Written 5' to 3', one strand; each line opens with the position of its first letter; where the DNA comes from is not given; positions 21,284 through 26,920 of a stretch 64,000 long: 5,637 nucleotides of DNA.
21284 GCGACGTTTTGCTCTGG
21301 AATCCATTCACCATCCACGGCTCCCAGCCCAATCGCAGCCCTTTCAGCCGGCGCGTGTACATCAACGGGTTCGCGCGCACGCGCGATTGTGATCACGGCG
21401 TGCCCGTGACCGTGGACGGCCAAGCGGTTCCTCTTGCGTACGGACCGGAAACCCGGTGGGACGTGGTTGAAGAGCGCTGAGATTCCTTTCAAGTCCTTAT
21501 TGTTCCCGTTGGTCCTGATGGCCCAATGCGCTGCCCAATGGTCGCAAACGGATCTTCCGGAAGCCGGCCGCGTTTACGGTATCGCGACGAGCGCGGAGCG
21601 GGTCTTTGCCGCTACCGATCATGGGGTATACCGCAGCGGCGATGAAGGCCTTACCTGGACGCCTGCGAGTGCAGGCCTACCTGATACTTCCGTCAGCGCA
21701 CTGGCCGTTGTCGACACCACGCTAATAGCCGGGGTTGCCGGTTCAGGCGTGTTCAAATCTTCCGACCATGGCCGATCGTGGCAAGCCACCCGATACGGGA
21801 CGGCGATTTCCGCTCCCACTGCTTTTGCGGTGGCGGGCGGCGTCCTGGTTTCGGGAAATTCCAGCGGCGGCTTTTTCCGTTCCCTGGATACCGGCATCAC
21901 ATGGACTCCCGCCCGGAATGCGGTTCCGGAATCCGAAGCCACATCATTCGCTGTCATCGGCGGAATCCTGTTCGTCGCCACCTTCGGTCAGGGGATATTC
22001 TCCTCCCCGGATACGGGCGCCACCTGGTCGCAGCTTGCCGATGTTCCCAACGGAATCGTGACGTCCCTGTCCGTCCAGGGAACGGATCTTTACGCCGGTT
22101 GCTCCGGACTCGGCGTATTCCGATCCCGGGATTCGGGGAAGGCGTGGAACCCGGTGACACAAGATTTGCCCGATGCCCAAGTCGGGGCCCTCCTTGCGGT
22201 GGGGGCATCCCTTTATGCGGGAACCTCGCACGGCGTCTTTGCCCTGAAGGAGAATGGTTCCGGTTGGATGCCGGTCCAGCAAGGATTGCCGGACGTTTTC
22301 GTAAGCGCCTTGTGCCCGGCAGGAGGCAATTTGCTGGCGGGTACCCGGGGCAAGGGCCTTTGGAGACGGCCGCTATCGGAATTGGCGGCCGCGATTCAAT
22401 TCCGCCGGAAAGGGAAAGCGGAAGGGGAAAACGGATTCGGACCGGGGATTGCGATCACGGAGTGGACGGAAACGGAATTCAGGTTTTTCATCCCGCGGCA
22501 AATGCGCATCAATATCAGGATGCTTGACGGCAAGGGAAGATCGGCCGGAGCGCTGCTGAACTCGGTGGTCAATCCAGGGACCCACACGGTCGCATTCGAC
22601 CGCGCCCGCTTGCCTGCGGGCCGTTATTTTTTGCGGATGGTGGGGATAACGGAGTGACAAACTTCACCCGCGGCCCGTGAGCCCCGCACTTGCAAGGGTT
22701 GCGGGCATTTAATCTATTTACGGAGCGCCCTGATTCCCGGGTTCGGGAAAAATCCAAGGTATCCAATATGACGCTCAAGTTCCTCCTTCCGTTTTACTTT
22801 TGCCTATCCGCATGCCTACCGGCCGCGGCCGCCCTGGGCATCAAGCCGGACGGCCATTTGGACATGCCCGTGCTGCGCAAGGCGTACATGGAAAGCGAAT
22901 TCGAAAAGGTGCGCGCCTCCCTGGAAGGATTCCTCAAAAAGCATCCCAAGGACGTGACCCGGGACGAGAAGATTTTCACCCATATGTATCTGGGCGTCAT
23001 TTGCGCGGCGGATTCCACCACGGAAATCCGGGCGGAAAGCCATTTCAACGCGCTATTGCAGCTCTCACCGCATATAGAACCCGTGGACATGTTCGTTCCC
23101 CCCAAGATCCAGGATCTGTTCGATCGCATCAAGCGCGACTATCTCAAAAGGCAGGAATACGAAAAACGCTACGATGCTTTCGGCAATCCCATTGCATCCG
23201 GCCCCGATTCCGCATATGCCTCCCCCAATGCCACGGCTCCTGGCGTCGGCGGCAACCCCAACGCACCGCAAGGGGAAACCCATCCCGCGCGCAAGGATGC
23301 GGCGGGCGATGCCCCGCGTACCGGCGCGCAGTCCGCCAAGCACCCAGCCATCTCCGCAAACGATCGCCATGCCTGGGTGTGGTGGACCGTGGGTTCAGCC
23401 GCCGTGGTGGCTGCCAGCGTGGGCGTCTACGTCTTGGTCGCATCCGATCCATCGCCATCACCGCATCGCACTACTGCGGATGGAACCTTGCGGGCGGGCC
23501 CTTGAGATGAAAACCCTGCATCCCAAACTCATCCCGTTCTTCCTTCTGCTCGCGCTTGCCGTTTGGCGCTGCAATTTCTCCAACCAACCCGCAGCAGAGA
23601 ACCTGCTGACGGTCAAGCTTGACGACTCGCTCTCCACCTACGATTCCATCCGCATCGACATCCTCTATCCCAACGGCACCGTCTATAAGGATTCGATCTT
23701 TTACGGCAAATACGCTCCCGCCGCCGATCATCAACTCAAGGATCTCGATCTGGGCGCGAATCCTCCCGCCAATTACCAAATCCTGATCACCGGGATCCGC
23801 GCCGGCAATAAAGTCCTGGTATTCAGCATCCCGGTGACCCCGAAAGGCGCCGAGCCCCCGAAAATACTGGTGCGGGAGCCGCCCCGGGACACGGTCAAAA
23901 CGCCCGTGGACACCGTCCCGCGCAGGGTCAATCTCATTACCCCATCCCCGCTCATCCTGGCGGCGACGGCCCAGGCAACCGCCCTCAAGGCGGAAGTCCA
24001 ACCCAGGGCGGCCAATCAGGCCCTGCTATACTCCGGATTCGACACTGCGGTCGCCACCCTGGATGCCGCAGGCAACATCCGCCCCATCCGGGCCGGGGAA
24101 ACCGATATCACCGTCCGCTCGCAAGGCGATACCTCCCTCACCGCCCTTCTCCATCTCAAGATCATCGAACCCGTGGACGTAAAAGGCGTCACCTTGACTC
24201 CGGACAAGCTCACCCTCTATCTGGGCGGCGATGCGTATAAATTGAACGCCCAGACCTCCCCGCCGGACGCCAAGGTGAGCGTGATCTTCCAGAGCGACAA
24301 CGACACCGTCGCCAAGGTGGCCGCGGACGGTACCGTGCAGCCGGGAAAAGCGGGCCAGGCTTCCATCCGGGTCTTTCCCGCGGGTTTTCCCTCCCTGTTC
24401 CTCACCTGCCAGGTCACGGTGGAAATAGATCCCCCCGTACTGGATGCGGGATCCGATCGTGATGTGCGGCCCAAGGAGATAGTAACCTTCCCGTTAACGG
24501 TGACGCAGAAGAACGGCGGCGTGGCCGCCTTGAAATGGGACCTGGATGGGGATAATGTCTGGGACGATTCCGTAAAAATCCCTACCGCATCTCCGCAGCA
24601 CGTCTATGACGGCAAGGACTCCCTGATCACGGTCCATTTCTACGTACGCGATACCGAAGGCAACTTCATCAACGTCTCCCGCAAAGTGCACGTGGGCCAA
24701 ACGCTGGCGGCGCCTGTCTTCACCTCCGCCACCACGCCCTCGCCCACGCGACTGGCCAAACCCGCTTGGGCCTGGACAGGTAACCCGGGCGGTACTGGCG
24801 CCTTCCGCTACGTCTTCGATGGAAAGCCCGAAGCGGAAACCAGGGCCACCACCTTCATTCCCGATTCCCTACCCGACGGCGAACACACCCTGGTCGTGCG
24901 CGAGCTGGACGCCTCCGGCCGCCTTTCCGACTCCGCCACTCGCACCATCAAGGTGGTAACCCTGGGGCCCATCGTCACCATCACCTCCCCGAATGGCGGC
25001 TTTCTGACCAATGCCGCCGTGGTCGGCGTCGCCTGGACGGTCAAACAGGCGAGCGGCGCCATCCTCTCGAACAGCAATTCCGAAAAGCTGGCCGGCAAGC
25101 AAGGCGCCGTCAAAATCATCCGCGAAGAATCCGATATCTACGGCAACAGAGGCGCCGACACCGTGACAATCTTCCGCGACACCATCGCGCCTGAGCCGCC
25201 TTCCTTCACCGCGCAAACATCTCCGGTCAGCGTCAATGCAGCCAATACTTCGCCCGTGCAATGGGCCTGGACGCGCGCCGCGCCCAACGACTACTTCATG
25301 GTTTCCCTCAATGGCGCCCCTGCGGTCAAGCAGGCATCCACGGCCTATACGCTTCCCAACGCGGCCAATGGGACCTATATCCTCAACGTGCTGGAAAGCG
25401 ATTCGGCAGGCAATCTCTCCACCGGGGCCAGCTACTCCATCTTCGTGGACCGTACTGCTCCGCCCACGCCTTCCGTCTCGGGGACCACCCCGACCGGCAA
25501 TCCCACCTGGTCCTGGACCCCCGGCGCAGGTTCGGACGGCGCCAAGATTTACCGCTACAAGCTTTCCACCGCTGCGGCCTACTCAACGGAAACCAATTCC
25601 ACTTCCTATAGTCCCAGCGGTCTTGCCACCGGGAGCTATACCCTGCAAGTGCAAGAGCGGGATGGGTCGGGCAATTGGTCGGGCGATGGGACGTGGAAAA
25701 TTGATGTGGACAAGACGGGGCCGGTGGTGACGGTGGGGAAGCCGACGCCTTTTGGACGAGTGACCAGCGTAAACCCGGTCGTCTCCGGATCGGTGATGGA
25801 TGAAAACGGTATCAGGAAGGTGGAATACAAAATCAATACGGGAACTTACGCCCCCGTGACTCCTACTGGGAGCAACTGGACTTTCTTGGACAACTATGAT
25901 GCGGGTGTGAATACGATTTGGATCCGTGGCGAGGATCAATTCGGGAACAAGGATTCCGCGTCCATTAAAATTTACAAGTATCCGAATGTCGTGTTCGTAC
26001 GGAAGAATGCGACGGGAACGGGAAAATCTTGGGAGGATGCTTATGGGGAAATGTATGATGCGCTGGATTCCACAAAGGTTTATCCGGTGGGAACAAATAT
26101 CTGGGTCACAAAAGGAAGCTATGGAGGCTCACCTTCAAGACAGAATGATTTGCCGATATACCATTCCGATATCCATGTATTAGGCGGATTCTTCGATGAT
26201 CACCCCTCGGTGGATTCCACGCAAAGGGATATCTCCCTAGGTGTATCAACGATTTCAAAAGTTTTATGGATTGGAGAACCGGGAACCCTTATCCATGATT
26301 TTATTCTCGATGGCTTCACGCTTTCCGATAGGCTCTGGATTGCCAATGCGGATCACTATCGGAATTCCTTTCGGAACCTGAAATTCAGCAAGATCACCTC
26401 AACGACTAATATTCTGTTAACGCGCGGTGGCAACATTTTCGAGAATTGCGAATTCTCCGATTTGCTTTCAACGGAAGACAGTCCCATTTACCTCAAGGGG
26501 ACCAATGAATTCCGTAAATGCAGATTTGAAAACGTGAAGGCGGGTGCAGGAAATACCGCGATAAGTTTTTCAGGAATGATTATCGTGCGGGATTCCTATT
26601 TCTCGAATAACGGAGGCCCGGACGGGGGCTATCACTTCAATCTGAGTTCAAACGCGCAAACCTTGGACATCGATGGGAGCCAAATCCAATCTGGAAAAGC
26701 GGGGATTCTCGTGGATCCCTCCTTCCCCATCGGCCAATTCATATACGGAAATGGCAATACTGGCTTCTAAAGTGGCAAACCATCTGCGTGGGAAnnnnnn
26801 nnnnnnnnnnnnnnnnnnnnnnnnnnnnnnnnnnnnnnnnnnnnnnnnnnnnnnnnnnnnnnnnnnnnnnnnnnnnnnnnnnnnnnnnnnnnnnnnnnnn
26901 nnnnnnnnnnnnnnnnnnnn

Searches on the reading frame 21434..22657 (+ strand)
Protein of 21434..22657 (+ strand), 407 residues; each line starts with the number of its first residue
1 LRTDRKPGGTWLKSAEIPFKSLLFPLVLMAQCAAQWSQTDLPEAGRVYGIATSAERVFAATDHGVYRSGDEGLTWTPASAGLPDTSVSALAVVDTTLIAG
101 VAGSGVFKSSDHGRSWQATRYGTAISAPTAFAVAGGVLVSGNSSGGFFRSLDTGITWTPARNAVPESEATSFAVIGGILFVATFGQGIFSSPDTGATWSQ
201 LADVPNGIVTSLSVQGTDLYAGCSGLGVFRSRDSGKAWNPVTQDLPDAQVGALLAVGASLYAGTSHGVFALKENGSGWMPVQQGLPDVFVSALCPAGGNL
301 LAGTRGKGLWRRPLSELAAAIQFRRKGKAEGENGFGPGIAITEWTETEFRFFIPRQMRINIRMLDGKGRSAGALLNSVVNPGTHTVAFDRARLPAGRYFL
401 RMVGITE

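Call 11: search_protein_families(library=pfam, proteins=[window:21434-22657:+])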
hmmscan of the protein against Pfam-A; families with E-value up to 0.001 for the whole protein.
window:21434-22657:+ (407 aa): 4 families
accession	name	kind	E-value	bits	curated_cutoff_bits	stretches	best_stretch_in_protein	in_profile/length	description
PF15902.12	Sortilin-Vps10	-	1.3e-06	27.9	33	0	65-125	3-66/446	Sortilin, neurotensin receptor 3,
PF19755.4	DUF6242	-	6.4e-05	23.4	29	0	33-75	175-217/217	Domain of unknown function (DUF6242)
PF14870.12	PSII_BNR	-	0.00028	20.7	27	1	69-239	88-267/303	Photosynthesis system II assembly factor YCF48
PF13088.12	BNR_2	-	0.00053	19.9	31.4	0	189-208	85-104/277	BNR repeat-like domain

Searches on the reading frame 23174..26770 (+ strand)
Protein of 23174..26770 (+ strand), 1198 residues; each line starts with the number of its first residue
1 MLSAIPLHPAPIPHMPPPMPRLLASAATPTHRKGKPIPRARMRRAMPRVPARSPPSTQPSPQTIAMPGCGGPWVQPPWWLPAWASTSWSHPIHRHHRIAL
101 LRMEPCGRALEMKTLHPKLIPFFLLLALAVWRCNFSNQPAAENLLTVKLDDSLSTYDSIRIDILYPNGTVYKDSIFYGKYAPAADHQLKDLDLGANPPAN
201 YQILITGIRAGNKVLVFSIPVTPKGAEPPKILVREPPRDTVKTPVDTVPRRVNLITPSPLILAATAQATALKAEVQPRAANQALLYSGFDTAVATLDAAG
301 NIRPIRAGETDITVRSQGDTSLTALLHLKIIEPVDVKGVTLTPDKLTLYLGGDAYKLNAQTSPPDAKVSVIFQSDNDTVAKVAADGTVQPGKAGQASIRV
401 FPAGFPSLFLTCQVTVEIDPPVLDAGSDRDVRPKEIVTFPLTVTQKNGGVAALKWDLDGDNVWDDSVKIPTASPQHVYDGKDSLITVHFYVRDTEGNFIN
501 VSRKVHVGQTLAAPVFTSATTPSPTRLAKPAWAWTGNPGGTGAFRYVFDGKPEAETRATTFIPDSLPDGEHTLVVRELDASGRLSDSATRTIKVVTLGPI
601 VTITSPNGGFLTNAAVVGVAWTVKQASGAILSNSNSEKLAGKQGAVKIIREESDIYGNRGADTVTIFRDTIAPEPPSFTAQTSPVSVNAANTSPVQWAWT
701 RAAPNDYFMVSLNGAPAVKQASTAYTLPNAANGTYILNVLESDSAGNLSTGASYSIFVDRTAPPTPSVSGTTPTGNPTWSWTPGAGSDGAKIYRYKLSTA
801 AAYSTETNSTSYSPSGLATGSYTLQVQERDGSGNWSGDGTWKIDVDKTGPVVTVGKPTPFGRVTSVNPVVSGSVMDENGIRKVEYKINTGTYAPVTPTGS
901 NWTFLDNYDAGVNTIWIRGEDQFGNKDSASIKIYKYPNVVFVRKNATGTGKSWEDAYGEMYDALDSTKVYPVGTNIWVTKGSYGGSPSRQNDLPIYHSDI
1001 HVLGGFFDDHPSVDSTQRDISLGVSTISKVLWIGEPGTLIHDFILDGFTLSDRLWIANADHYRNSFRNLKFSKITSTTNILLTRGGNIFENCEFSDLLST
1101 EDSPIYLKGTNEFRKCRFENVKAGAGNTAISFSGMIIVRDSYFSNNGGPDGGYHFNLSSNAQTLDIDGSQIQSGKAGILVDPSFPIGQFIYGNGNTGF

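Call 21: find_encoding_contigs(protein=window:23174-26767:+, flank=10000, max_places=3)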
Protein window:23174-26767:+ (1198 aa): no gene with exactly this product is on record in the collection.

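Call 35: search_protein_families(library=pfam, proteins=[window:23174-26770:+], max_evalue=0.01)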
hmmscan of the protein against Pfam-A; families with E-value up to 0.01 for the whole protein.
window:23174-26770:+ (1198 aa): 8 families
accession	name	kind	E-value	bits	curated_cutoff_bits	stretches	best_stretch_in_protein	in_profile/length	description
PF19077.6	Big_13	-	5.9e-13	49.6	27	0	799-846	53-101/102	Bacterial Ig-like domain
PF02368.24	Big_2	-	7e-11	42.4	22.8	1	336-401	2-67/79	Bacterial Ig-like domain (group 2)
PF13229.12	Beta_helix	-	4.6e-07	30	25.9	1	1064-1184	11-124/158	Right handed beta helix region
PF07495.19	Y_Y_Y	-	9e-06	25.9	26.6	1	790-845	7-64/65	Y_Y_Y domain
PF24421.1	Ig_J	-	4.2e-05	24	29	0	802-835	58-91/104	Tip attachment protein J, Ig-like domain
PF13750.12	Big_3_3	-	0.00029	21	27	0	811-856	6-54/157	Bacterial Ig-like domain (group 3)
PF12245.14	Big_3_2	-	0.00092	19.8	23.3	0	719-760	81-122/122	Bacterial Ig-like domain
PF18911.6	PKD_4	-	0.0079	16.7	27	0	420-497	3-74/85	PKD domain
